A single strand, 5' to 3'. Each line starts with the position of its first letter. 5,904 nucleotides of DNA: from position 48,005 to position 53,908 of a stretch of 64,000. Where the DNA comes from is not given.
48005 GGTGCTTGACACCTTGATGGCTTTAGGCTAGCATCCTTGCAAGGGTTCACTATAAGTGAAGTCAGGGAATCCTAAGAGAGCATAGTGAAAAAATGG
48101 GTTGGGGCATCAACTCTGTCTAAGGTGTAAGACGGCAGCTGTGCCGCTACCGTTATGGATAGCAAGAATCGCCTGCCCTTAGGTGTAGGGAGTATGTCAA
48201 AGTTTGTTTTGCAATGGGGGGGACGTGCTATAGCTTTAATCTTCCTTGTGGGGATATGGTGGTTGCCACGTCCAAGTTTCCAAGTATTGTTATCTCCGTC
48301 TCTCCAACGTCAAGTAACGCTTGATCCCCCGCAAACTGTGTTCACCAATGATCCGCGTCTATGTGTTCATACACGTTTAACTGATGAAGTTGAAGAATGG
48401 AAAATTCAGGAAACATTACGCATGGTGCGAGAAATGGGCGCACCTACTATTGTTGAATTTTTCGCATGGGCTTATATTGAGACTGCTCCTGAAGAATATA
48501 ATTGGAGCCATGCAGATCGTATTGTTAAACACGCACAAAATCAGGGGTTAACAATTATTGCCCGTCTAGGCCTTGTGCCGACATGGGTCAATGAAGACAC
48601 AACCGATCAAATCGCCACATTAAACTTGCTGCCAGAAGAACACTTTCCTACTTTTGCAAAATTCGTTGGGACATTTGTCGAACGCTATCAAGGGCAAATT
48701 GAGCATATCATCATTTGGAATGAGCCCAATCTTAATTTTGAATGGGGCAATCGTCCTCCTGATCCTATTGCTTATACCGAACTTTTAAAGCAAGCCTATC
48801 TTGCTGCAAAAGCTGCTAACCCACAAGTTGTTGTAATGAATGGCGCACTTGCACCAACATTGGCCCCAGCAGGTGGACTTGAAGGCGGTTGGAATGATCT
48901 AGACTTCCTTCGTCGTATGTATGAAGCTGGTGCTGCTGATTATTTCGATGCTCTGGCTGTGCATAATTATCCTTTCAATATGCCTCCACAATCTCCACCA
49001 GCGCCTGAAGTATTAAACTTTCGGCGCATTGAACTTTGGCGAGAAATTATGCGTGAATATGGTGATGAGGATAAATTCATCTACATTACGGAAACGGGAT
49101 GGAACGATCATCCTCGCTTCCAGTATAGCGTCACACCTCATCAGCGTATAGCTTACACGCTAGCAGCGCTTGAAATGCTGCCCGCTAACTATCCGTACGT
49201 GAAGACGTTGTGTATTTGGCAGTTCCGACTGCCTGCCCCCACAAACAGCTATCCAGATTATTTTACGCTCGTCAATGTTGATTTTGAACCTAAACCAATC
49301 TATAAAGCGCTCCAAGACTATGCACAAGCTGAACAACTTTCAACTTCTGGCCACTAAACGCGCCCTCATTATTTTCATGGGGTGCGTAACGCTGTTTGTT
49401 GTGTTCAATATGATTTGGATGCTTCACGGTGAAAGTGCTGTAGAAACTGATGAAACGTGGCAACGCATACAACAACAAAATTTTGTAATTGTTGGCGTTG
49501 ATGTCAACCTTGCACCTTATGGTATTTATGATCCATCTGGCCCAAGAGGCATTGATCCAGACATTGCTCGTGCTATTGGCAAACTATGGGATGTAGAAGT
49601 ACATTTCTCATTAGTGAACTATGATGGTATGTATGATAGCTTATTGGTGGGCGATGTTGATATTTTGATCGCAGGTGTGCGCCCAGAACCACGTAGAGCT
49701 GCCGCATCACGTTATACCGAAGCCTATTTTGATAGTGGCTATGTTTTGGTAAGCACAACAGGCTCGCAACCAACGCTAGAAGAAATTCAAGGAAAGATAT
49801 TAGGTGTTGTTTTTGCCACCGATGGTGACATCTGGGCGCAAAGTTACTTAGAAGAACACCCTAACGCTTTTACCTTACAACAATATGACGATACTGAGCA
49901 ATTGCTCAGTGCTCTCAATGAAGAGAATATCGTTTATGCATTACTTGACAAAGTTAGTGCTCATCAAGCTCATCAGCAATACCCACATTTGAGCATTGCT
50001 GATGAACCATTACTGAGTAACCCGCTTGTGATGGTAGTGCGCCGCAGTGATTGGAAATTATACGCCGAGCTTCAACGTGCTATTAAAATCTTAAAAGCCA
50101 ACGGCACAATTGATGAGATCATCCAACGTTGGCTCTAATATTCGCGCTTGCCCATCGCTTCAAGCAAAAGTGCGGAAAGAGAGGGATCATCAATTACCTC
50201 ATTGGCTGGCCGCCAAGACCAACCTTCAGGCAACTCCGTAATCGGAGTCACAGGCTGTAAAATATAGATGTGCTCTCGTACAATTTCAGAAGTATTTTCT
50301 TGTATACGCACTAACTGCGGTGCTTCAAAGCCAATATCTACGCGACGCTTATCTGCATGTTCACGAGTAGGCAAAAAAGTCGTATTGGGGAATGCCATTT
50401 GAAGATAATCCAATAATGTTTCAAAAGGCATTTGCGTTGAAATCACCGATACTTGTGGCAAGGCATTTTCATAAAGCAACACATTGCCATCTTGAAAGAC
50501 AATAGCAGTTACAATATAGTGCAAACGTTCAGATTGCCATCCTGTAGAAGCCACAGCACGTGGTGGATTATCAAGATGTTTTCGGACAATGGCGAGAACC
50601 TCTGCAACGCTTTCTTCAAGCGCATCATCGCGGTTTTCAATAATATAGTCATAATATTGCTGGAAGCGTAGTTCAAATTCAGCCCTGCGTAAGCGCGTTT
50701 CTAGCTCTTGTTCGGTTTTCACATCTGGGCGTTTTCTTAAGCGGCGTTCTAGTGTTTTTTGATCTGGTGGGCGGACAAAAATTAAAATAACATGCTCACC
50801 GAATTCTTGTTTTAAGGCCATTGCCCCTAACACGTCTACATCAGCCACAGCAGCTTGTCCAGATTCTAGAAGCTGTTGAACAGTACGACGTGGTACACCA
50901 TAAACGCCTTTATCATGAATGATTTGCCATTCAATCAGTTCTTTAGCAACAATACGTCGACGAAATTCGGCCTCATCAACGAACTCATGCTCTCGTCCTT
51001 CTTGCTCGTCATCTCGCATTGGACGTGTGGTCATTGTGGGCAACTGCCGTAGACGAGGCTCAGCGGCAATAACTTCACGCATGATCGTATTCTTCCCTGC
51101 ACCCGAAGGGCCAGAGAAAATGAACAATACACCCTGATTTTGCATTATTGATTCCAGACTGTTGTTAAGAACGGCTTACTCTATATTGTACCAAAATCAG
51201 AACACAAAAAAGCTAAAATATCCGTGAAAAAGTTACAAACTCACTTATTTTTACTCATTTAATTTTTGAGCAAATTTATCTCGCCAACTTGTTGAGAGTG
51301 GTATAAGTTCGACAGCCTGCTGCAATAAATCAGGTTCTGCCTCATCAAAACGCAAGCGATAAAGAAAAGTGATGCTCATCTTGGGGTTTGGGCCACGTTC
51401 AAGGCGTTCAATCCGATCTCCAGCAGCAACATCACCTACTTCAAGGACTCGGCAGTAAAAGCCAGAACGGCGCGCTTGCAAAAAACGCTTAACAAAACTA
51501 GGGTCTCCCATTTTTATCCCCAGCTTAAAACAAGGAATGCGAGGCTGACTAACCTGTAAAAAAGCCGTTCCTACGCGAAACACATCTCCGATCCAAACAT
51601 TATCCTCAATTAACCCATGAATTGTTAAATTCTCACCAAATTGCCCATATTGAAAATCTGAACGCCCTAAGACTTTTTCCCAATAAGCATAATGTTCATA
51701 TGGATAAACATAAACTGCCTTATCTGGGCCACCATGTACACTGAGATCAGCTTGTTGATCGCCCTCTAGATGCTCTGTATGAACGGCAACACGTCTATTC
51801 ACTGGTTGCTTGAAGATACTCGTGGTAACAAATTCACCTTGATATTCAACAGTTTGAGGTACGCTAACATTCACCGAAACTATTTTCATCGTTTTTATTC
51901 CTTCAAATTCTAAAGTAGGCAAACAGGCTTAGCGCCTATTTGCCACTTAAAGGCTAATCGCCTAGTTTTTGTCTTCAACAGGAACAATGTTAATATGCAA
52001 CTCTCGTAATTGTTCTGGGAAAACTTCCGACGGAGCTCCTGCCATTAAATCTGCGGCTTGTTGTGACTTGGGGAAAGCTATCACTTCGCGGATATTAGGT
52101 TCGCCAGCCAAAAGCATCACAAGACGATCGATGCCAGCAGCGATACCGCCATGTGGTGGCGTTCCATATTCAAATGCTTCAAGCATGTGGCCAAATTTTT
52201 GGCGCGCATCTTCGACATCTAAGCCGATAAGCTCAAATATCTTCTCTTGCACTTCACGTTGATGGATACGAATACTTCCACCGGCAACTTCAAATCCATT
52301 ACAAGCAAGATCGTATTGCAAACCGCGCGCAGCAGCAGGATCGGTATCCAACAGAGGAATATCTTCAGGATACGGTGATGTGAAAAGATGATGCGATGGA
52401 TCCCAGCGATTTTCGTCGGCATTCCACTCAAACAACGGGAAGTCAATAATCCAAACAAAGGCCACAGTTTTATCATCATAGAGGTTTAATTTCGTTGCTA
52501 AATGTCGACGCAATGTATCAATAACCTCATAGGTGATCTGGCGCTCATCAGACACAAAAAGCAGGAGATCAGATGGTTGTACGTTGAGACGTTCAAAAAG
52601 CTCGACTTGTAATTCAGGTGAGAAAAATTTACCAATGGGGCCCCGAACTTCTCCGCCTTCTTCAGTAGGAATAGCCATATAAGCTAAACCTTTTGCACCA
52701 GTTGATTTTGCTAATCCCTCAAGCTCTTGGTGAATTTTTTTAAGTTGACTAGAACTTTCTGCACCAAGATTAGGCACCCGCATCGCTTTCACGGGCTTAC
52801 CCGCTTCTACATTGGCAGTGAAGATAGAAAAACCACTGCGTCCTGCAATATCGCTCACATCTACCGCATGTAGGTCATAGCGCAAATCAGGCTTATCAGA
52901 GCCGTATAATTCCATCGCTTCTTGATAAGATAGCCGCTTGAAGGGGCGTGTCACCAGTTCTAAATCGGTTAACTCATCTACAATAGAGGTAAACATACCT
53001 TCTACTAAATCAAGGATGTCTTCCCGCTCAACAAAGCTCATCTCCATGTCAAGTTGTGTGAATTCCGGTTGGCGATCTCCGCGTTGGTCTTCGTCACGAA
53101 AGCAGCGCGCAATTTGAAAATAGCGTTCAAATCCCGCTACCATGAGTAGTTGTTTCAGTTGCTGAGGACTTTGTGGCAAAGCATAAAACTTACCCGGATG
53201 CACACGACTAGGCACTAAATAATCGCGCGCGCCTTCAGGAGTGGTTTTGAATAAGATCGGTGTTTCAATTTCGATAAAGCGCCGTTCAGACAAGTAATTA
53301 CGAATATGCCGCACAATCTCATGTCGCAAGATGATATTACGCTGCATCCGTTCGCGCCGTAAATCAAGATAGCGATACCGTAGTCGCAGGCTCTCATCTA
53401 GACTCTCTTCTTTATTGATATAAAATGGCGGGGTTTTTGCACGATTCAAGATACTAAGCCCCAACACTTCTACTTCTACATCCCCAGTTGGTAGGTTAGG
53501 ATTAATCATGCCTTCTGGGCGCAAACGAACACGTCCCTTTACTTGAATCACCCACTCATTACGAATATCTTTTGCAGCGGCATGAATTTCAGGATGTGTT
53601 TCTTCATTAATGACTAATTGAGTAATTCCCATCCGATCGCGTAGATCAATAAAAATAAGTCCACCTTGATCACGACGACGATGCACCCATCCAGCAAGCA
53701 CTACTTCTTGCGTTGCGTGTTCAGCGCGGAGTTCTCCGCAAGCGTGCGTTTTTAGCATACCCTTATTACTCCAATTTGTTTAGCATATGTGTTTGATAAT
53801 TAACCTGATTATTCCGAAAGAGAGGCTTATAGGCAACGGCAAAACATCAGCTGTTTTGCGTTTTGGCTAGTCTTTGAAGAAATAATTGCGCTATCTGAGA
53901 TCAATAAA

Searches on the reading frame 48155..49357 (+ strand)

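Call 9: search_protein_families(library=pfam, proteins=[window:48155-49357:+], max_evalue=0.001)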
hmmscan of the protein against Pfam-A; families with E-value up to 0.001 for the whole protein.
window:48155-49357:+ (400 aa): 4 families
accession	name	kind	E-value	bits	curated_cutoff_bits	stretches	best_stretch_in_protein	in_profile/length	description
PF00331.26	Glyco_hydro_10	-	4.6e-07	29.8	22.1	1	92-225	34-165/311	Glycosyl hydrolase family 10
PF13204.13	Apiosidase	-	5.5e-05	23.4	26.5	1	111-188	78-146/320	Apiosidase-like, catalytic domain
PF02449.21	Glyco_hydro_42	-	0.0001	22.3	21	1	79-146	7-77/376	Beta-galactosidase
PF01301.25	Glyco_hydro_35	-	0.00021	21.4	27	1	85-139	27-84/319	Glycosyl hydrolases family 35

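Call 70: search_protein_families(library=ncbifam, proteins=[window:48155-49357:+], max_evalue=0.001)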
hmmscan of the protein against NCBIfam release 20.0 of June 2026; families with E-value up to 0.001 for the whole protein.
window:48155-49357:+ (400 aa): 0 families

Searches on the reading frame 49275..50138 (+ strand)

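Call 9: search_protein_families(library=pfam, proteins=[window:49275-50138:+], max_evalue=0.001)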
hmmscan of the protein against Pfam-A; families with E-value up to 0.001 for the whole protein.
window:49275-50138:+ (287 aa): 1 family
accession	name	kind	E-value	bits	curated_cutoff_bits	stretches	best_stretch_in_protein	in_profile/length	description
PF00497.25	SBP_bac_3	-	9.7e-24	84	26.4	1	71-287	1-130/132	Bacterial extracellular solute-binding proteins, family 3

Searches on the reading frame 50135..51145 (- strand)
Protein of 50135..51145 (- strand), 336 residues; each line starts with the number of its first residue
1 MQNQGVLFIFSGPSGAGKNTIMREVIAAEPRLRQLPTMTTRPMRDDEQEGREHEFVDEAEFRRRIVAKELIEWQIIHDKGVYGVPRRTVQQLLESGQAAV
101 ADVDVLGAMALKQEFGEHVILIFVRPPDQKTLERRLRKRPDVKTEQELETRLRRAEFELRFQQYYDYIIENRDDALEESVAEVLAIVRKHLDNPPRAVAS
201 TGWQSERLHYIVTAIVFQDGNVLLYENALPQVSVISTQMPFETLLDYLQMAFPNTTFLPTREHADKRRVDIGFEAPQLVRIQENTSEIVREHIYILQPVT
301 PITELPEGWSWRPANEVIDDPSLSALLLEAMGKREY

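Call 9: search_protein_families(library=pfam, proteins=[window:50135-51145:-], max_evalue=0.001)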
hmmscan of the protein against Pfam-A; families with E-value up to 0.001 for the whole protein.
window:50135-51145:- (336 aa): 1 family
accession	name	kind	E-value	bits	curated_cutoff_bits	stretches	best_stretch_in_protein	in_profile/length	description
PF00625.27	Guanylate_kin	-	5.3e-29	101.6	25.2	1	8-188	5-180/182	Guanylate kinase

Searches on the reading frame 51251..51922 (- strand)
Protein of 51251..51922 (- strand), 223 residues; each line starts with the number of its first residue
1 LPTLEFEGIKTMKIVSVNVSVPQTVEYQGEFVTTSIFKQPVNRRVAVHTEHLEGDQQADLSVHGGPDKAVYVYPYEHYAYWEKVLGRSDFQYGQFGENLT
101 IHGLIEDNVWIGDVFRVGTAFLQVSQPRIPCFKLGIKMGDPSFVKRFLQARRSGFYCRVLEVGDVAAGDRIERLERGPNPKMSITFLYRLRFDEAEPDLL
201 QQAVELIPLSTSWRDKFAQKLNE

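Call 9: search_protein_families(library=pfam, proteins=[window:51251-51922:-], max_evalue=0.001)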
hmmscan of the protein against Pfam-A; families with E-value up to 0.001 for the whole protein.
window:51251-51922:- (223 aa): 2 families
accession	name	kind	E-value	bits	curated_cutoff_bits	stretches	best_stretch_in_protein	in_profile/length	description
PF03473.23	MOSC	-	2.5e-37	128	22.7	1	60-172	2-120/120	MOSC domain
PF03475.19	YiiM_3-alpha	-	8.3e-05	22.8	22.7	1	193-222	13-42/44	YiiM-like, 3-alpha helix domain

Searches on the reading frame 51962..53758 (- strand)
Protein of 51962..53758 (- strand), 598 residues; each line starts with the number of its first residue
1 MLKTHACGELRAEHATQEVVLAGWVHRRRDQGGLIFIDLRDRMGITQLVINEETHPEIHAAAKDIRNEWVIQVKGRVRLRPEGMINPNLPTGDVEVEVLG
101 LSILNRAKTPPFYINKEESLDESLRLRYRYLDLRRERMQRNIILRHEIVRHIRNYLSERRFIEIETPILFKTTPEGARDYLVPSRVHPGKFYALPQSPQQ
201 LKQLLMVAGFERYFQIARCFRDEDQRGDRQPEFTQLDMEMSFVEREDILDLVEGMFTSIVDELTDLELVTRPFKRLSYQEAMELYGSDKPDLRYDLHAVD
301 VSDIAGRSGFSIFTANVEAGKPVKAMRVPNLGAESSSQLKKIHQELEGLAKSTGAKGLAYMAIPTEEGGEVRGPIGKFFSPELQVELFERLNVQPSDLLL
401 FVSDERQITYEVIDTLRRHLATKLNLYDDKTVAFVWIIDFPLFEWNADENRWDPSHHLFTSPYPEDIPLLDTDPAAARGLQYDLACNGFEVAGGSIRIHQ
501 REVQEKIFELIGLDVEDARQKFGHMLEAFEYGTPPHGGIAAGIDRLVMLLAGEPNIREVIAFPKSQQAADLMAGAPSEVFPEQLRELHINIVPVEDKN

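Call 9: search_protein_families(library=pfam, proteins=[window:51962-53758:-], max_evalue=0.001)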
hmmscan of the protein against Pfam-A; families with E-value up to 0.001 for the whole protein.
window:51962-53758:- (598 aa): 3 families
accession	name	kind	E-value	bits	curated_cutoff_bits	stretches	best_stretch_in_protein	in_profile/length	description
PF00152.25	tRNA-synt_2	-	1.7e-120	402.2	25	1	121-566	1-308/308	tRNA synthetases class II (D, K and N)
PF01336.31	tRNA_anti-codon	-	3.8e-16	59.2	27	1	19-100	1-71/75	OB-fold nucleic acid binding domain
PF02938.19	GAD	-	9.5e-14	51.9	23.4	1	313-410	1-92/95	GAD domain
